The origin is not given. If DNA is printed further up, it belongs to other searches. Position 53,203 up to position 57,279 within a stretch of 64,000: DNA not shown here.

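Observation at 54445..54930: C1q/TNF-like signature immediately after a collagen-like tract (C1q-like architecture in a phage fibre)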

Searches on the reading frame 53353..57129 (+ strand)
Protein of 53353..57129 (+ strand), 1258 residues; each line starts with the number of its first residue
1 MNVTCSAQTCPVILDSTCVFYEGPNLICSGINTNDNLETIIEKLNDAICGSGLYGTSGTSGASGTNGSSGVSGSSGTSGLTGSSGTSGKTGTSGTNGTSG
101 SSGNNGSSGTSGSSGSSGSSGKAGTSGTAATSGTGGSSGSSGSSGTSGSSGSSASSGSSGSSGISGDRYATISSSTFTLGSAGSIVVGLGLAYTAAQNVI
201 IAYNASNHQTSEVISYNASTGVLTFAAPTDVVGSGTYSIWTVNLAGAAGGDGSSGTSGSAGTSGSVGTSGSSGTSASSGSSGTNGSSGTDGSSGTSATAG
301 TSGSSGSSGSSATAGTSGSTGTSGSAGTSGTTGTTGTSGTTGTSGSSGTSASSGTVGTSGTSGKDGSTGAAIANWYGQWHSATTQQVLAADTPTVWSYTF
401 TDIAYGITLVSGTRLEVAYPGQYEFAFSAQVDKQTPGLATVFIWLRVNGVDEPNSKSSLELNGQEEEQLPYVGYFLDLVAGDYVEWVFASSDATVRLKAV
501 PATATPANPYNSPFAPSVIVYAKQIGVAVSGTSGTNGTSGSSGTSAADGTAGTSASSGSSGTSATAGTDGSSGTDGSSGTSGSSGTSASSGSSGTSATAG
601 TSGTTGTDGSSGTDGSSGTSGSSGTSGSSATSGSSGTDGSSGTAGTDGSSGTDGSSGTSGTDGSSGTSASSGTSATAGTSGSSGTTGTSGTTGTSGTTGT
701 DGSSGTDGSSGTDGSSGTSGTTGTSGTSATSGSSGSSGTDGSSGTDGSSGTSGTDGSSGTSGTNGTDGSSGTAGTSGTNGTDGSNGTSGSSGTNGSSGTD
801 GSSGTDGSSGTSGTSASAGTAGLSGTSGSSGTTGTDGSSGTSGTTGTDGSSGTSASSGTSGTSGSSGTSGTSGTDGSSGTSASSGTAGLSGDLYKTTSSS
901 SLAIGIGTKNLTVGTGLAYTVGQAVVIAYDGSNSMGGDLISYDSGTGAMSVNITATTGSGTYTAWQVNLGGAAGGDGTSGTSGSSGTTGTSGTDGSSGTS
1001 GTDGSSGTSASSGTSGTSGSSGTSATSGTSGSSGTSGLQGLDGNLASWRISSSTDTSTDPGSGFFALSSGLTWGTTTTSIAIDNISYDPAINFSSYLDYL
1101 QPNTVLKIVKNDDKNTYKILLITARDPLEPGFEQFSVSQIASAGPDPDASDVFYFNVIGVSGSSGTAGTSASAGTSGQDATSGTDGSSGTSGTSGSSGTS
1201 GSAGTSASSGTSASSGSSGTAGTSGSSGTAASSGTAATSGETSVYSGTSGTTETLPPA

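Call 3: search_protein_families(library=pfam, proteins=[window:53353-57129:+], max_evalue=10)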
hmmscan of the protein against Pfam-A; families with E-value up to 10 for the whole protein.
window:53353-57129:+ (1258 aa): 1 family
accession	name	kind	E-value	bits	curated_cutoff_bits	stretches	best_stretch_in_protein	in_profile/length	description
PF01391.23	Collagen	-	9.1e-79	259.6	27.2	11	55-109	4-58/60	Collagen triple helix repeat (20 copies)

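Call 9: search_dna_similar(query=window:53353-57129:+, collection=phages, mode=protein, max_rows=15)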
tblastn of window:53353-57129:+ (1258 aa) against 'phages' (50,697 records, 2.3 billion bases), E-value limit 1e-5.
Records with a match: 12; places in all: 12; records where one place covers at least 80% of the query: 0.
Best place of each record, by identity: <60% 12.
By first word of the organism name: Caudoviricetes 5; Acinetobacter 2; Limnohabitans 2; uncultured 2; Bacteriophage 1.
By host as written in the record: - 8; Acinetobacter soli KZ-1 2; Limnohabitans sp. DCL3 2.
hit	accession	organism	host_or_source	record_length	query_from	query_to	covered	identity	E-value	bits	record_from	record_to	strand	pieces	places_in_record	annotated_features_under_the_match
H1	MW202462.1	Caudoviricetes sp.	Manatee Spring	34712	376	528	12%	30.6%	1e-9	69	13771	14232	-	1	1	hypothetical protein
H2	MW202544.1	Bacteriophage sp.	Manatee Spring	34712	376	528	12%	30.6%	1e-9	69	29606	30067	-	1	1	hypothetical protein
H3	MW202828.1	Caudoviricetes sp.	Manatee Spring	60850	377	525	12%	30.5%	1e-9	69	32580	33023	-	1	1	hypothetical protein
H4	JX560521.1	Acinetobacter phage phiAC-1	Acinetobacter soli KZ-1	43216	375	520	12%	30.1%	3e-9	68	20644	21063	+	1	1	hypothetical protein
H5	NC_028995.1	Acinetobacter phage phiAC-1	Acinetobacter soli KZ-1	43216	375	520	12%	30.1%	3e-9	68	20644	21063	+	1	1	hypothetical protein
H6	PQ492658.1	Limnohabitans phage DC31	Limnohabitans sp. DCL3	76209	375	527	12%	28.8%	2e-11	75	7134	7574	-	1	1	hypothetical protein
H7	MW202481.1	Caudoviricetes sp.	Manatee Spring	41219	376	519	11%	30.2%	2e-7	62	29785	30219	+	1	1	none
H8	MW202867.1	Caudoviricetes sp.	Manatee Spring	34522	375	525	12%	28.1%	5e-7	61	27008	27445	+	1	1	cerebellin-1 domain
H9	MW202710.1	Caudoviricetes sp.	Manatee Spring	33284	376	504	10%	32.8%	6e-10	70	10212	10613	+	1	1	hypothetical protein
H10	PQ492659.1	Limnohabitans phage DC33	Limnohabitans sp. DCL3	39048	394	525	10%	27.9%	4e-6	57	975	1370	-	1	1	hypothetical protein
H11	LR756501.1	uncultured phage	metagenomic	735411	167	244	6%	38.6%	8e-6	57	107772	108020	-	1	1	record has no annotation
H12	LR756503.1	uncultured phage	metagenomic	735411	167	244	6%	38.6%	8e-6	57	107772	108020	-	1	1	record has no annotation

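Call 10: search_protein_families(library=phrogs, proteins=[window:53353-57129:+], max_evalue=0.01)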
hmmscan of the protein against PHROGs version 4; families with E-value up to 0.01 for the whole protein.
window:53353-57129:+ (1258 aa): 20 families
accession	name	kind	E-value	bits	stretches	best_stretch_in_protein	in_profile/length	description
phrog_5073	-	tail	1.6e-72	246.2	8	54-217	257-417/519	tail fiber protein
phrog_1806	-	tail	2e-65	221.8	10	245-377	120-238/276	collagen like minor tail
phrog_6320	-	tail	3.5e-59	202.3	6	732-907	98-296/745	tail fiber protein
phrog_8745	-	tail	2e-58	198.8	9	207-376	1340-1516/1803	tail fiber protein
phrog_26246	-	tail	2.1e-47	162.9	7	38-166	75-203/329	tail protein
phrog_18350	-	tail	8.7e-40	138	9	692-791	98-198/253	tail fiber protein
phrog_38766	-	head and packaging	8.3e-34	117.9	5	213-339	42-172/478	virion structural protein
phrog_366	-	tail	8.1e-33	115.5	3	92-205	310-419/474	tail fiber protein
phrog_819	-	tail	2.6e-30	106.3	3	638-946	483-782/1024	tail protein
phrog_33406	-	tail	5.7e-19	68.8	1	68-148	186-269/651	tail fiber protein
phrog_1658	-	unknown function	3.3e-13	50.9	2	43-129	34-120/239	-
phrog_32123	-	unknown function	1.2e-12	47.9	1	613-703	219-309/532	-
phrog_29268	-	unknown function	2.4e-09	36.9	2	51-171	417-537/653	-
phrog_38806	-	unknown function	1e-07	32.6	0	217-320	49-153/285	-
phrog_30509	-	tail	3.7e-06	27.3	2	304-431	49-175/254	collagen like minor tail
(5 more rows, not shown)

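Call 12: get_annotated_region(hit=H8, flank=4000)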
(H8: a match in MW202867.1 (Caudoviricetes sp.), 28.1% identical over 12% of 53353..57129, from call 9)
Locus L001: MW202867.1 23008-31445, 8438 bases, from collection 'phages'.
description: Myoviridae sp. isolate ct3Oc712, complete genome.
organism: Caudoviricetes sp. (NCBI taxid 2832643)
taxonomy: Viruses; Duplodnaviria; Heunggongvirae; Uroviricota; Caudoviricetes
host: -; source: Manatee Spring; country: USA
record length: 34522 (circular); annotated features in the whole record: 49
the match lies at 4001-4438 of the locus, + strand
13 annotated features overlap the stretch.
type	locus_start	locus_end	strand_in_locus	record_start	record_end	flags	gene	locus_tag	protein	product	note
CDS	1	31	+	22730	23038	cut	-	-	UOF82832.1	hypothetical protein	-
CDS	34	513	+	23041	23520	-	-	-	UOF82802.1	P22 tail accessory factor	-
CDS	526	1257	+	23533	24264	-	-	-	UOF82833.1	hypothetical protein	-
CDS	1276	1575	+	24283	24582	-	-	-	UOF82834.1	hypothetical protein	-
CDS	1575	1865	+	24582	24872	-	-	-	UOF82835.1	hypothetical protein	-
CDS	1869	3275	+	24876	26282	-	-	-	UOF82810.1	phage stabilization protein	-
CDS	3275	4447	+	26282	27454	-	-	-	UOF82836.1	cerebellin-1 domain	-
CDS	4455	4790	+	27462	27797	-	-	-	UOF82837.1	hypothetical protein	-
CDS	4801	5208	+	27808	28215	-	-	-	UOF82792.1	high potential iron-sulfur protein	-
CDS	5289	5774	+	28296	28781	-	-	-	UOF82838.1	tetracenomycin polyketide synthesis protein polyketide synthesis proteiN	-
CDS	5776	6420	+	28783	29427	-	-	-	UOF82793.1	putative DNA transfer protein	-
CDS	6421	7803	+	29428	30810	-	-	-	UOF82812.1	structural protein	-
CDS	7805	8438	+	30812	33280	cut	-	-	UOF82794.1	putative transglycosylase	-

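Call 16: search_protein_families(library=pfam, proteins=[L001:3275-4447:+], max_evalue=10)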
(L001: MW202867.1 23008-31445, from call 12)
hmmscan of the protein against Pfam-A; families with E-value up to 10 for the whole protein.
L001:3275-4447:+ (390 aa): 2 families
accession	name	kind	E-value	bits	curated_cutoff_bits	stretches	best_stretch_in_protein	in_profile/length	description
PF18573.7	BclA_C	-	0.001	19.4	38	1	256-351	11-107/128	BclA C-terminal domain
PF10651.15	BppU_N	-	0.1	12.8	23.1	1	210-247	58-92/142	BppU N-terminal domain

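Call 17: get_annotated_region(hit=H6, flank=3000)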
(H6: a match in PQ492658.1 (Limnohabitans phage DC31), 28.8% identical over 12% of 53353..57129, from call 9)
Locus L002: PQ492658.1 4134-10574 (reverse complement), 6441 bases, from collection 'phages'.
description: Limnohabitans phage DC31, complete genome.
organism: Limnohabitans phage DC31 (NCBI taxid 2883572)
taxonomy: Viruses; Duplodnaviria; Heunggongvirae; Uroviricota; Caudoviricetes; Pakpunavirus
host: Limnohabitans sp. DCL3; source: freshwater; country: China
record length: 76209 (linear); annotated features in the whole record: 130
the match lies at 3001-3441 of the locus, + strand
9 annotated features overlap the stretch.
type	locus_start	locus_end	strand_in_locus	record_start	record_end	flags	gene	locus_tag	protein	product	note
CDS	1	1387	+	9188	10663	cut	-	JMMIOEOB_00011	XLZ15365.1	hypothetical protein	-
CDS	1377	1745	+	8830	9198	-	-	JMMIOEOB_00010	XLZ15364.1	hypothetical protein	-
CDS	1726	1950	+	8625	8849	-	-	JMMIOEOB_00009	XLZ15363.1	hypothetical protein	-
CDS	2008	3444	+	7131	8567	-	-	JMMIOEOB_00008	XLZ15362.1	hypothetical protein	-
CDS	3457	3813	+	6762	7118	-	-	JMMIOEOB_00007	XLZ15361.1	hypothetical protein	-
CDS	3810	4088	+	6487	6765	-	-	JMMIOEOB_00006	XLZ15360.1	hypothetical protein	-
CDS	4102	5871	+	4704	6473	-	-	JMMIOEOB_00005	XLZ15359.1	hypothetical protein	-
CDS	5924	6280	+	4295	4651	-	-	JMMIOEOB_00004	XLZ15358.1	hypothetical protein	-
CDS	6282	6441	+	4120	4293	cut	-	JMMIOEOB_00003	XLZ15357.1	hypothetical protein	-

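Call 46: find_encoding_contigs(protein=window:53353-57129:+, flank=3000, max_places=3)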
Protein window:53353-57129:+ (1258 aa): 13 contigs read that carry it; 3 places shown.
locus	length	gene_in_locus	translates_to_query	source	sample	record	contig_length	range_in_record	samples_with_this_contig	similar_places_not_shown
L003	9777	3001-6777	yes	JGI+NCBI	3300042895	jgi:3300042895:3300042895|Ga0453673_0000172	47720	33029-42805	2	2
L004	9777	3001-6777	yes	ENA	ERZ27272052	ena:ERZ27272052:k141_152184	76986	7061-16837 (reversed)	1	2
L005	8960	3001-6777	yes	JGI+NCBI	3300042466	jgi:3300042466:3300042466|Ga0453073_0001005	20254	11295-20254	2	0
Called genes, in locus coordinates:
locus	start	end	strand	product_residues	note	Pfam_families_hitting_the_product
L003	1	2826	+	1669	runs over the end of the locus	-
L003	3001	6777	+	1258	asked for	-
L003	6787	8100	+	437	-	PF01391:Collagen (weak), PF13884:Peptidase_S74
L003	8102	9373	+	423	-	-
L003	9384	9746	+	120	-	PF25590:DUF7936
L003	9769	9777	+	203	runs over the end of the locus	-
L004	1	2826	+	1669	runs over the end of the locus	-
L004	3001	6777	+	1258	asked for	-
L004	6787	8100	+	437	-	PF01391:Collagen (weak), PF13884:Peptidase_S74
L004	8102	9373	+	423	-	-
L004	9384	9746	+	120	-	PF25590:DUF7936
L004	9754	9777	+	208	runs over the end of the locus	-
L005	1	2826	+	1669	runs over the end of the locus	-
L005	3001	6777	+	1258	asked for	-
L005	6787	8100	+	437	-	PF01391:Collagen (weak), PF13884:Peptidase_S74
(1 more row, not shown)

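Call 76: search_protein_families(library=ncbifam, proteins=[window:53353-57129:+], max_evalue=1)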
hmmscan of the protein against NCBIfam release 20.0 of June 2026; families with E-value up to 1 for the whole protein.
window:53353-57129:+ (1258 aa): 3 families
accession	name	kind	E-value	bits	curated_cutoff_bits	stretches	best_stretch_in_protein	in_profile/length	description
NF038329.2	gly_rich_SclB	equivalog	1.2e-77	261.7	325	6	677-890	116-333/442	LPXTG-anchored collagen-like adhesin Scl2/SclB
NF038330.1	adhesin_SclA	exception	4.6e-59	201.1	400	7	35-166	98-228/405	LPXTG-anchored collagen-like adhesin Scl1/SclA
NF046116.1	adhesin_Lcl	equivalog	2.7e-58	197.6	500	6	523-747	46-274/431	collagen-like adhesin Lcl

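Call 77: get_annotated_region(hit=H4, flank=4000)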
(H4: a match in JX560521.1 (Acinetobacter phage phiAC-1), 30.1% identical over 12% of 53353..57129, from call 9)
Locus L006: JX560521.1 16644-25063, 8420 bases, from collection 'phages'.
description: Acinetobacter phage phiAC-1, complete genome.
organism: Acinetobacter phage phiAC-1 (NCBI taxid 1229760)
taxonomy: Viruses; Duplodnaviria; Heunggongvirae; Uroviricota; Caudoviricetes
host: Acinetobacter soli KZ-1; source: sewage water; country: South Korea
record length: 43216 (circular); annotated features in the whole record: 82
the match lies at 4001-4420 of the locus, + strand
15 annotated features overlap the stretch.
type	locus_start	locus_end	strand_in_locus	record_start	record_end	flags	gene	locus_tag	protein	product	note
CDS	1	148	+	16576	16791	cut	-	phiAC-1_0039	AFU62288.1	hypothetical protein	-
CDS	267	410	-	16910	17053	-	-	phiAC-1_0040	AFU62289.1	hypothetical protein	-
CDS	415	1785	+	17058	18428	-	-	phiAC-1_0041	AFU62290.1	hypothetical protein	-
CDS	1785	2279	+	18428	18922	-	-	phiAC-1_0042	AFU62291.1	hypothetical protein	-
CDS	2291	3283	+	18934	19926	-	-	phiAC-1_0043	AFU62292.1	putative capsid protein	-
CDS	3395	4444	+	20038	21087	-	-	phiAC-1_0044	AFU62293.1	hypothetical protein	-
CDS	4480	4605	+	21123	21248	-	-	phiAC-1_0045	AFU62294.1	hypothetical protein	-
CDS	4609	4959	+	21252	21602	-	-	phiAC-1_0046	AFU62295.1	hypothetical protein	-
CDS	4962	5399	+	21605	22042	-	-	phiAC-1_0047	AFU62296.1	hypothetical protein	-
CDS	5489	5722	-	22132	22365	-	-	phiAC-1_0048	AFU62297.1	hypothetical protein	-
CDS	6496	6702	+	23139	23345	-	-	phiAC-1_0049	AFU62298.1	hypothetical protein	-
CDS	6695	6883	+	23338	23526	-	-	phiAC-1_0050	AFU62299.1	hypothetical protein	-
CDS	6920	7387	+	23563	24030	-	-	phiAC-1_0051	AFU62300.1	hypothetical protein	-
CDS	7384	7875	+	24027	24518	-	-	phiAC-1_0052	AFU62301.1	hypothetical protein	-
CDS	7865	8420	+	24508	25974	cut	-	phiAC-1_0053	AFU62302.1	hypothetical protein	-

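Call 78: get_annotated_region(hit=H3, flank=4000)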
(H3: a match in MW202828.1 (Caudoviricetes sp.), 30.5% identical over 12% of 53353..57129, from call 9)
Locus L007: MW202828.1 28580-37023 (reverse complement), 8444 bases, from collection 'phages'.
description: Podoviridae sp. isolate ctfjg026, complete genome.
organism: Caudoviricetes sp. (NCBI taxid 2832643)
taxonomy: Viruses; Duplodnaviria; Heunggongvirae; Uroviricota; Caudoviricetes
host: -; source: Manatee Spring; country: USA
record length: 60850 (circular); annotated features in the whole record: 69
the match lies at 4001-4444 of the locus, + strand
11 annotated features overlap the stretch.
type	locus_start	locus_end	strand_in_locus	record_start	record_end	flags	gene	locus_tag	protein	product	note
CDS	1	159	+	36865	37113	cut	-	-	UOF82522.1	hypothetical protein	-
CDS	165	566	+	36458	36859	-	-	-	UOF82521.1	hypothetical protein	-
CDS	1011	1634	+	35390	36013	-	-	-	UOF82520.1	hypothetical protein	-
CDS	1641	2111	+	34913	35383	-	-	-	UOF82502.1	peptidase M15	-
CDS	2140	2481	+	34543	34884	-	-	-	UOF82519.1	hypothetical protein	-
CDS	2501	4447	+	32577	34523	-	-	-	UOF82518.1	hypothetical protein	-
CDS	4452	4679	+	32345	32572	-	-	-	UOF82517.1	hypothetical protein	-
CDS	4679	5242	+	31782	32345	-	-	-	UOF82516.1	hypothetical protein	-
CDS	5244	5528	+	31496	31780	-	-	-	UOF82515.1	hypothetical protein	-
CDS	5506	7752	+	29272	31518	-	-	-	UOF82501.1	terminase large subunit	-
CDS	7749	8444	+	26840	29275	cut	-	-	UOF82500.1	P22 like portal protein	-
